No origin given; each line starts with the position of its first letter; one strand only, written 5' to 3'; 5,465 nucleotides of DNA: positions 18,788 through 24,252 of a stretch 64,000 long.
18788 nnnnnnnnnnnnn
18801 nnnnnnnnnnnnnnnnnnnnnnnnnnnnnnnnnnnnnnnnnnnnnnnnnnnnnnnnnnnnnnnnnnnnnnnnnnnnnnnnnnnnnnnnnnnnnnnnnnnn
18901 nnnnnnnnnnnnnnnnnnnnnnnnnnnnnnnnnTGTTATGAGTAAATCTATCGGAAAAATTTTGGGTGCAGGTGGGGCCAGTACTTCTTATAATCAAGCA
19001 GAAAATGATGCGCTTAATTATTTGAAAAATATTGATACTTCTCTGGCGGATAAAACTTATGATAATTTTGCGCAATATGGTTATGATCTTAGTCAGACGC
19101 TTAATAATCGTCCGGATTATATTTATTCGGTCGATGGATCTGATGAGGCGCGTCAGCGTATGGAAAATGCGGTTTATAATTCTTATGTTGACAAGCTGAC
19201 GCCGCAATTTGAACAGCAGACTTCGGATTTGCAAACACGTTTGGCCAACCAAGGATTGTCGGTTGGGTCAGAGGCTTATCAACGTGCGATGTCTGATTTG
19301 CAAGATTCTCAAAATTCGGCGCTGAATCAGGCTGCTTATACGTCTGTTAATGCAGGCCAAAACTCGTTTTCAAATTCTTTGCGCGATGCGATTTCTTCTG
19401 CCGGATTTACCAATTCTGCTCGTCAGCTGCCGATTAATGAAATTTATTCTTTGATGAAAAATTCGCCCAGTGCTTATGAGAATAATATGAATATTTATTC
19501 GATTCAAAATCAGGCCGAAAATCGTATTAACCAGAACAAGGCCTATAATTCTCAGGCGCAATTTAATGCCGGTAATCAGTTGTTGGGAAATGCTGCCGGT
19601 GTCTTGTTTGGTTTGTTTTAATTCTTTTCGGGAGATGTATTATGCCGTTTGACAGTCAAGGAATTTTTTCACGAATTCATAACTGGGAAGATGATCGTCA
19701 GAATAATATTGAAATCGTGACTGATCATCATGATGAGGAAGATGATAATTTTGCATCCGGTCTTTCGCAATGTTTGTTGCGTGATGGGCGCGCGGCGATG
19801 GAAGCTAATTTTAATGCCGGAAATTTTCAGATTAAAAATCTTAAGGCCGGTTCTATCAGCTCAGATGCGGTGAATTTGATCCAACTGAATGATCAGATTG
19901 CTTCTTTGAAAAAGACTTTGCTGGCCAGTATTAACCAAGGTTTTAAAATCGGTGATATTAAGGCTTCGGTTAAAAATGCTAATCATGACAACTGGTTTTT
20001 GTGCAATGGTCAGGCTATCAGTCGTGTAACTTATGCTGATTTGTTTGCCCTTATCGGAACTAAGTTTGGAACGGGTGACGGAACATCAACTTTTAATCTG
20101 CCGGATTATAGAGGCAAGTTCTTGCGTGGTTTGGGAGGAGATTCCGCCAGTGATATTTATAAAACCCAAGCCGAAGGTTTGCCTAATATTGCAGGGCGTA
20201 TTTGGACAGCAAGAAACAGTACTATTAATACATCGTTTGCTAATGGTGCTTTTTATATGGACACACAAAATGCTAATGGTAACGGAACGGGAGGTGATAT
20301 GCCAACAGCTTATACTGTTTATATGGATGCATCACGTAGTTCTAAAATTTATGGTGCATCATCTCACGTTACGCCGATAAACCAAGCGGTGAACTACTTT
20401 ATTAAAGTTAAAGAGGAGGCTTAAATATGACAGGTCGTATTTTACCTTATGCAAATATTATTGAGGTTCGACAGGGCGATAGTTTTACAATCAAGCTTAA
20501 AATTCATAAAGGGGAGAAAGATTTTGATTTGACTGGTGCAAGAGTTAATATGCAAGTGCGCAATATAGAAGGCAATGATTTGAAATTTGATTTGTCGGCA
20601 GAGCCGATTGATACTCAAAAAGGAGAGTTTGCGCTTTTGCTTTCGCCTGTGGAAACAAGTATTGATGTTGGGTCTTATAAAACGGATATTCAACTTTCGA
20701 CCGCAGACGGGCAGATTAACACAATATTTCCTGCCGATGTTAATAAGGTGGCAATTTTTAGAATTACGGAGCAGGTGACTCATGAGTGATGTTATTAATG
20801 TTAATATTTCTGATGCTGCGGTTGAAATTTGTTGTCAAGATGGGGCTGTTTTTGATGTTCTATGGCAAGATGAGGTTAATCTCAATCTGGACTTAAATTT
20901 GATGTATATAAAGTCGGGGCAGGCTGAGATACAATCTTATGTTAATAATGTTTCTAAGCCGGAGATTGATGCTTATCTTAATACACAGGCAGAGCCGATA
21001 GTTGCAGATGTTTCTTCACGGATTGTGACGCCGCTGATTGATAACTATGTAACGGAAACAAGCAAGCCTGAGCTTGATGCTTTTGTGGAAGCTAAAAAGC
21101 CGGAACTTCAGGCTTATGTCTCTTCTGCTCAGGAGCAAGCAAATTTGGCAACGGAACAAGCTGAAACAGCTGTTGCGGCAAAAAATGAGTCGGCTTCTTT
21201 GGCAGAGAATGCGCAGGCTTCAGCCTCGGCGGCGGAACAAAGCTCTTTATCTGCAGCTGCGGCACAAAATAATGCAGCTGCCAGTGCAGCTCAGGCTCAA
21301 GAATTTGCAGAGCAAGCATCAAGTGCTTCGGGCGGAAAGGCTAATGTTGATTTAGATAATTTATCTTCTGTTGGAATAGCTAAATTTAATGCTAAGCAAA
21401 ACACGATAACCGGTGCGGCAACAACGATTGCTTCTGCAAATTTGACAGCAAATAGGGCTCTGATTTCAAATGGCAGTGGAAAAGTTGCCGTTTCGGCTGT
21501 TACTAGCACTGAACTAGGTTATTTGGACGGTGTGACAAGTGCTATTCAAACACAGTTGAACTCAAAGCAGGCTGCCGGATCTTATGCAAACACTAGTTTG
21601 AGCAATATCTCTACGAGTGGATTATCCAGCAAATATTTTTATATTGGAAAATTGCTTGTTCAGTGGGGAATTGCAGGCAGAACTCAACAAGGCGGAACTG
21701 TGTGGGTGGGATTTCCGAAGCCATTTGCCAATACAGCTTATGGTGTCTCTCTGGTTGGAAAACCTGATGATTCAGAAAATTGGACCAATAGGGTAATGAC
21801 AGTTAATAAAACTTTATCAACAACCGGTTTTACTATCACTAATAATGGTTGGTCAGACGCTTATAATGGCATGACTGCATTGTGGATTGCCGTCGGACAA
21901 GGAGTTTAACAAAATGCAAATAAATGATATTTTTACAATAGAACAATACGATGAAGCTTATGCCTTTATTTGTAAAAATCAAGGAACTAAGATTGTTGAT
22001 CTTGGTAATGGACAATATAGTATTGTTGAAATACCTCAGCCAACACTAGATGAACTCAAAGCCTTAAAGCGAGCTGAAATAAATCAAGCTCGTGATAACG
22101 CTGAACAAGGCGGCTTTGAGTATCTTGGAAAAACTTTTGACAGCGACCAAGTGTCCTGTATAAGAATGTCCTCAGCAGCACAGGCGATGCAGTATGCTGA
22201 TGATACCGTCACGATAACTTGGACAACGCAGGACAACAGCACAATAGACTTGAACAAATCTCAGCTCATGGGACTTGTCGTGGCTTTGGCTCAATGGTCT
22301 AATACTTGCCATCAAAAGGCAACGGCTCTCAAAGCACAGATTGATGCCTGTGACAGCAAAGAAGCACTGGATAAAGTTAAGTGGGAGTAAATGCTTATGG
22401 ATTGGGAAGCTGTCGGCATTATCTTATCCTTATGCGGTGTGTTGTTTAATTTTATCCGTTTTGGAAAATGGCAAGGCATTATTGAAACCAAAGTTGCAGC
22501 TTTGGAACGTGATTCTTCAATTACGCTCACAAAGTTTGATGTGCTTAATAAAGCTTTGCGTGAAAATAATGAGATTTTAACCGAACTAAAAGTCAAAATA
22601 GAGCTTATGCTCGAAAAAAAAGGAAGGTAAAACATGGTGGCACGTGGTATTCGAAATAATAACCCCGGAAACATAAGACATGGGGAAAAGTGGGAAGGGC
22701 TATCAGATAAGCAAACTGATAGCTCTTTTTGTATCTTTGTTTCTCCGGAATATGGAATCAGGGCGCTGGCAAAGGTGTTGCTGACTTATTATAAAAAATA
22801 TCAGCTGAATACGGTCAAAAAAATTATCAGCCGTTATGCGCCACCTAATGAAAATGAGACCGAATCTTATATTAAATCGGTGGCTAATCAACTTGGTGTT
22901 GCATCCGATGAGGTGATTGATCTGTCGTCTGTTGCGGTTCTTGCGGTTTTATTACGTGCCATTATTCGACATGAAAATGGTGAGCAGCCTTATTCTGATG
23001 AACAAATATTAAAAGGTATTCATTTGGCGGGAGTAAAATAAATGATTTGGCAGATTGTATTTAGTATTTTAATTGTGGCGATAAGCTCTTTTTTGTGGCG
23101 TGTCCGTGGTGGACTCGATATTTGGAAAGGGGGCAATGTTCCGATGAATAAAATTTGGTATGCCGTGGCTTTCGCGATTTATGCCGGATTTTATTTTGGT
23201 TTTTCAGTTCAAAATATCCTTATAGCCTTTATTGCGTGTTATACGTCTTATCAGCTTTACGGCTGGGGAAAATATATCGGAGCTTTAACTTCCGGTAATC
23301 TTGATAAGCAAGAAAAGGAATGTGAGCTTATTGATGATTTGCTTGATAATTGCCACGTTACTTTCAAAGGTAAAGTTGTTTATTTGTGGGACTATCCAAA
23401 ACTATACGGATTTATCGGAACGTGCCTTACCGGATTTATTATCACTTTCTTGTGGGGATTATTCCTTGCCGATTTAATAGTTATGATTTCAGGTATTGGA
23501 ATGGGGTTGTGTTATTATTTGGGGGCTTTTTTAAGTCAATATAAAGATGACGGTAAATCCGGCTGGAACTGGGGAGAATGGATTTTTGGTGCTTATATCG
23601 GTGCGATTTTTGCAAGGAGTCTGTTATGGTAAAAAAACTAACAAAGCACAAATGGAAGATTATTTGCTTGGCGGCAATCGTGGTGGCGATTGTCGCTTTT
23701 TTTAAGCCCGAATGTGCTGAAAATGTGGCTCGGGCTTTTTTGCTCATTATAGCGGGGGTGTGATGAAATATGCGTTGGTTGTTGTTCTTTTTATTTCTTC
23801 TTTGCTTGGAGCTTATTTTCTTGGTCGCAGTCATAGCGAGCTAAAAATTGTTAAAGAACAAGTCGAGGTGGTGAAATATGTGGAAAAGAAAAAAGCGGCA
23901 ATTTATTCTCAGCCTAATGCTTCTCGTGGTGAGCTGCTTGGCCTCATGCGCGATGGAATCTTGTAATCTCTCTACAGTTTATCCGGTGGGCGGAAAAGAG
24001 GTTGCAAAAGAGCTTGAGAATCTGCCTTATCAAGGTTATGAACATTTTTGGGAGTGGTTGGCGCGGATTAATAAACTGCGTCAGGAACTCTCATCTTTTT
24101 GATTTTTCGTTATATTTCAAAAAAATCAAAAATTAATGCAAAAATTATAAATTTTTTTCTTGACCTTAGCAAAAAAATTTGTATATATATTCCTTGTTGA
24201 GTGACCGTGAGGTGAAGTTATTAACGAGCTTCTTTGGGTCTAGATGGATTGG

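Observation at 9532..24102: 14.5-kb phage head-tail-lysis cluster with no integrase, repressor, replication or anti-termination genes: defective prophage or domesticated (GTA-like) particle locus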

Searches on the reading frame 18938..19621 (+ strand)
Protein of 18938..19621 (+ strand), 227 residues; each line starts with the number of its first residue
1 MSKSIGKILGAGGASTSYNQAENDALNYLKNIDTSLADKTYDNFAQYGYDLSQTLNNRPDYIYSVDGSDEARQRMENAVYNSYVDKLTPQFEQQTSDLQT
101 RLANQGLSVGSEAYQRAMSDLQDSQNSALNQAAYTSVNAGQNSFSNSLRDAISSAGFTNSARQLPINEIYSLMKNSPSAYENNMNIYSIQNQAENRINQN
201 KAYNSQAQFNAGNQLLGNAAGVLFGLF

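Call 7: search_protein_families(library=pfam, proteins=[window:18938-19621:+], max_evalue=0.01)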
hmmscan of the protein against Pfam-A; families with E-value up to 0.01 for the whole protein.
window:18938-19621:+ (227 aa): 0 families

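Call 18: search_protein_families(library=phrogs, proteins=[window:18938-19621:+], max_evalue=0.001)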
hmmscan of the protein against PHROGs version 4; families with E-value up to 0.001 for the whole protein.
window:18938-19621:+ (227 aa): 1 family
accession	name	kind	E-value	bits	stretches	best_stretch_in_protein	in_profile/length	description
phrog_6121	-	head and packaging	1.3e-16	62.1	1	43-219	96-277/392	virion structural protein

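Call 93: search_solved_structures(query=window:18938-19621:+, max_evalue=1)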
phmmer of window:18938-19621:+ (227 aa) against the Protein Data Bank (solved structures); distinct sequences matched with E-value up to 1: 0.

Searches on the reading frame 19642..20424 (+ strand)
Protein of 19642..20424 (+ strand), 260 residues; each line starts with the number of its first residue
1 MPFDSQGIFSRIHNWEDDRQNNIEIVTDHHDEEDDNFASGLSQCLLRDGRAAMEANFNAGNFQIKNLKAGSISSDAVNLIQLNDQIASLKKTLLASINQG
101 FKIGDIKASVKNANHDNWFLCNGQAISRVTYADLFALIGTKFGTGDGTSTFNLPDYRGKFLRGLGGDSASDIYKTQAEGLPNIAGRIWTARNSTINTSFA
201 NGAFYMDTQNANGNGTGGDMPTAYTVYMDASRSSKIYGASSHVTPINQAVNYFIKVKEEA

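Call 7: search_protein_families(library=pfam, proteins=[window:19642-20424:+], max_evalue=0.01)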
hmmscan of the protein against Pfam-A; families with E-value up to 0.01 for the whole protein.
window:19642-20424:+ (260 aa): 2 families
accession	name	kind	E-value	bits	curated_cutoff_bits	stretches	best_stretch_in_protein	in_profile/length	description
PF07484.17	Collar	-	4.5e-20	71.8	24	1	105-161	2-57/57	Phage Tail Collar Domain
PF05662.19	YadA_stalk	-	1e-05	26.2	28.4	1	63-100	1-38/43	Coiled stalk of trimeric autotransporter adhesin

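Call 18: search_protein_families(library=phrogs, proteins=[window:19642-20424:+], max_evalue=0.001)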
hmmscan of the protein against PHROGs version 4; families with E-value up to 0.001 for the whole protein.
window:19642-20424:+ (260 aa): 25 families
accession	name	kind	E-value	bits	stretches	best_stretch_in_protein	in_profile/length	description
phrog_523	-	tail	1.5e-21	77.9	1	112-258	497-639/673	tail collar fiber protein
phrog_1858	-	tail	4.3e-20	72.3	1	96-257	133-294/1018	tail fiber protein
phrog_9116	-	tail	7.6e-18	65.5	1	115-256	73-211/455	tail protein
phrog_19618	-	tail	9.3e-17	62.1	1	77-169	116-204/387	tail collar protein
phrog_327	-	tail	6.4e-16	59.8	1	90-257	291-442/618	tail protein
phrog_25747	-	tail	2.9e-15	56.3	1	109-168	686-745/901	tail fiber protein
phrog_8763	-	tail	2.1e-12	47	1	19-166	444-628/1024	tail protein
phrog_6921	-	tail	1.1e-11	45.3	1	141-241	290-407/738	tail fiber protein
phrog_38759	-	unknown function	1.5e-11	44.5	1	118-174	770-827/920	-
phrog_31611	-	tail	1e-09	39.1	1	120-169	183-231/385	tail collar protein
phrog_13989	-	head and packaging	5.2e-09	36.2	1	1-87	1-87/597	virion structural protein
phrog_13173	-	tail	2.9e-07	30.4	1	141-255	419-541/674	tail fiber protein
phrog_3100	-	tail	1.4e-06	29.9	1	118-254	235-379/382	tail fiber protein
phrog_4924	-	tail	1.4e-06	27.5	1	112-165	590-651/1022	short tail fiber protein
phrog_14307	-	unknown function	1.5e-06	28.9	1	117-178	64-119/137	-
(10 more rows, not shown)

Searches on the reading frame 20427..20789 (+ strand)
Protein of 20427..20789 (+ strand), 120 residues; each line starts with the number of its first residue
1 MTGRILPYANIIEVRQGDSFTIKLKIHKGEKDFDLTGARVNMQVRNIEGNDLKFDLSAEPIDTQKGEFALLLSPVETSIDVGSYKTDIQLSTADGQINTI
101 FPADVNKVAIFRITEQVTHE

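Call 7: search_protein_families(library=pfam, proteins=[window:20427-20789:+], max_evalue=0.01)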
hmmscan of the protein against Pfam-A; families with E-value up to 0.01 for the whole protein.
window:20427-20789:+ (120 aa): 1 family
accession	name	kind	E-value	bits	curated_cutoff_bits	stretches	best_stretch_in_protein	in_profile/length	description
PF10651.15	BppU_N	-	1.8e-05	24.9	23.1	1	10-97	19-106/142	BppU N-terminal domain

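Call 18: search_protein_families(library=phrogs, proteins=[window:20427-20789:+], max_evalue=0.001)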
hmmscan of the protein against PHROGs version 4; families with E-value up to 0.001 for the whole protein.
window:20427-20789:+ (120 aa): 2 families
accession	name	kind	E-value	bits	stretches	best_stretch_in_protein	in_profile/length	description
phrog_1084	-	unknown function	3.3e-12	47.6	1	7-105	5-108/123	unknown function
phrog_1627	-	unknown function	5e-06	26.5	1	10-110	29-131/567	-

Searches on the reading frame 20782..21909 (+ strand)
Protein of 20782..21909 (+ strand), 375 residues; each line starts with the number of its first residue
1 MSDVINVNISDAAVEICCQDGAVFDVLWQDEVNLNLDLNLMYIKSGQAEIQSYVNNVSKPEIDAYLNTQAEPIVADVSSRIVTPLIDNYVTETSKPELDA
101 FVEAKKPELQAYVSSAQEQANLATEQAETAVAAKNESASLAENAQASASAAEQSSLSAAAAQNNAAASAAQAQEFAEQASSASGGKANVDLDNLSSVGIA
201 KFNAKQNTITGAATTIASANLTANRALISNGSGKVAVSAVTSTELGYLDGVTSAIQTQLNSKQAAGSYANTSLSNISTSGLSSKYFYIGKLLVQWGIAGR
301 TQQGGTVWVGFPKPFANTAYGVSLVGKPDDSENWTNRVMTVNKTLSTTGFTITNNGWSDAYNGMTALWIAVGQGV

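Call 7: search_protein_families(library=pfam, proteins=[window:20782-21909:+], max_evalue=0.01)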
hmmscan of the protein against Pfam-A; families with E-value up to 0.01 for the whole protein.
window:20782-21909:+ (375 aa): 1 family
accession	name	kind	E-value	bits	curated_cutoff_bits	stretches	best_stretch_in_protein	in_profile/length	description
PF21882.2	Gp53-like_C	-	4e-07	30.9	24.9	1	291-372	6-83/84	Putative tail fiber protein gp53-like, C-terminal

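Call 18: search_protein_families(library=phrogs, proteins=[window:20782-21909:+], max_evalue=0.001)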
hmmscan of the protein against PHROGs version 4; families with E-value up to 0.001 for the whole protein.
window:20782-21909:+ (375 aa): 3 families
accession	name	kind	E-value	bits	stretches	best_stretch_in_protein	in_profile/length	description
phrog_16122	-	head and packaging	6.6e-12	46.1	1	203-274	94-156/526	virion structural protein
phrog_2557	-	head and packaging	1.3e-06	28.4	1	157-373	339-533/534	virion structural protein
phrog_17153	-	unknown function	2e-05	25.2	1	203-261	95-153/288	-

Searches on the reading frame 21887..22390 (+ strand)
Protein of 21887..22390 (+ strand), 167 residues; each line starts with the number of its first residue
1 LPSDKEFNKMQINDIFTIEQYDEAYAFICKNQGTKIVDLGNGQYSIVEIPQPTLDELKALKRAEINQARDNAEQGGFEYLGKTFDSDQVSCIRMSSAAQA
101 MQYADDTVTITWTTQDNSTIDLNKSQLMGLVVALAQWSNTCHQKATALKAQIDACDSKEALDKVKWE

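Call 7: search_protein_families(library=pfam, proteins=[window:21887-22390:+], max_evalue=0.01)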
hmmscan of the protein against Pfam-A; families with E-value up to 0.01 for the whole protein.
window:21887-22390:+ (167 aa): 1 family
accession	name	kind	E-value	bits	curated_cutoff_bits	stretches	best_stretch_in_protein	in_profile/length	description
PF14301.12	DUF4376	-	1.9e-25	89.8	25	1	56-162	1-103/106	Domain of unknown function (DUF4376)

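Call 18: search_protein_families(library=phrogs, proteins=[window:21887-22390:+], max_evalue=0.001)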
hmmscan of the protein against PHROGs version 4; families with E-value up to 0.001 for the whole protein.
window:21887-22390:+ (167 aa): 9 families
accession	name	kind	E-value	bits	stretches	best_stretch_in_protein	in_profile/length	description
phrog_2837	-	tail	2.7e-25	90.3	1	20-164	47-191/202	tail protein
phrog_3811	-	unknown function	5.2e-21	76.2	1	42-167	70-197/200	-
phrog_1141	-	tail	3.5e-15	57.2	1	50-162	67-185/194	tail fiber protein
phrog_1807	-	tail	6.8e-13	49.8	1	56-164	126-233/241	tail fiber protein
phrog_1348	-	tail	1.7e-12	48.5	1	8-167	14-176/224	tail fiber protein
phrog_10508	-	tail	1.1e-10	42.6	1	52-159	47-150/159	tail fiber protein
phrog_17968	-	head and packaging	1.5e-08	35.7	1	54-161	92-201/212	virion structural protein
phrog_7703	-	unknown function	5.6e-06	27.1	1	52-166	143-263/268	-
phrog_4998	-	unknown function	0.00091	20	0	53-157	92-203/218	-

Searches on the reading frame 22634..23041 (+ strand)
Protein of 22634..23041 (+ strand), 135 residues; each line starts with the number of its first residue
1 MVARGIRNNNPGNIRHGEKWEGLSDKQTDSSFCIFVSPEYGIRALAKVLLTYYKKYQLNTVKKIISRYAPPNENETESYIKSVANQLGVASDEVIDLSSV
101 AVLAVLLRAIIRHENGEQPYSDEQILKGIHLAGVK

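Call 7: search_protein_families(library=pfam, proteins=[window:22634-23041:+], max_evalue=0.01)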
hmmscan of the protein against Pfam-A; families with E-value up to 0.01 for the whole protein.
window:22634-23041:+ (135 aa): 0 families

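Call 18: search_protein_families(library=phrogs, proteins=[window:22634-23041:+], max_evalue=0.001)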
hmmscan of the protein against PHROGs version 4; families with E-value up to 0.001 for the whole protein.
window:22634-23041:+ (135 aa): 5 families
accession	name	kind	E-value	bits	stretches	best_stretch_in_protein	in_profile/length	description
phrog_873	-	head and packaging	2.6e-62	212.6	1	2-134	354-489/1277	endolysin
phrog_2276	-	tail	1.4e-26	94.4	1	3-131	490-613/673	tail length tape measure protein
phrog_7182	-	other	4e-23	82.6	1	4-121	659-786/1228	tail injection transglycosylase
phrog_992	-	head and packaging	5.2e-22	79.2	1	5-129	166-287/764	head protein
phrog_7694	-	unknown function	5e-18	66.2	1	3-118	504-619/675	-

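Call 76: search_protein_families(library=ncbifam, proteins=[window:22634-23041:+], max_evalue=0.001)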
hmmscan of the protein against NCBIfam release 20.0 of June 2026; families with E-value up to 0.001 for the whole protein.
window:22634-23041:+ (135 aa): 0 families

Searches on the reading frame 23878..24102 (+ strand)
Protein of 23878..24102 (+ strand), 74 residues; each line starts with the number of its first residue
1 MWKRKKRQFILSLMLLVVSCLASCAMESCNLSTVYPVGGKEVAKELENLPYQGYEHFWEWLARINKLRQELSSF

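Call 15: search_protein_families(library=pfam, proteins=[window:23878-24102:+], max_evalue=0.001)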
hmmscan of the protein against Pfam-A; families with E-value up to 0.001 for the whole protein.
window:23878-24102:+ (74 aa): 0 families
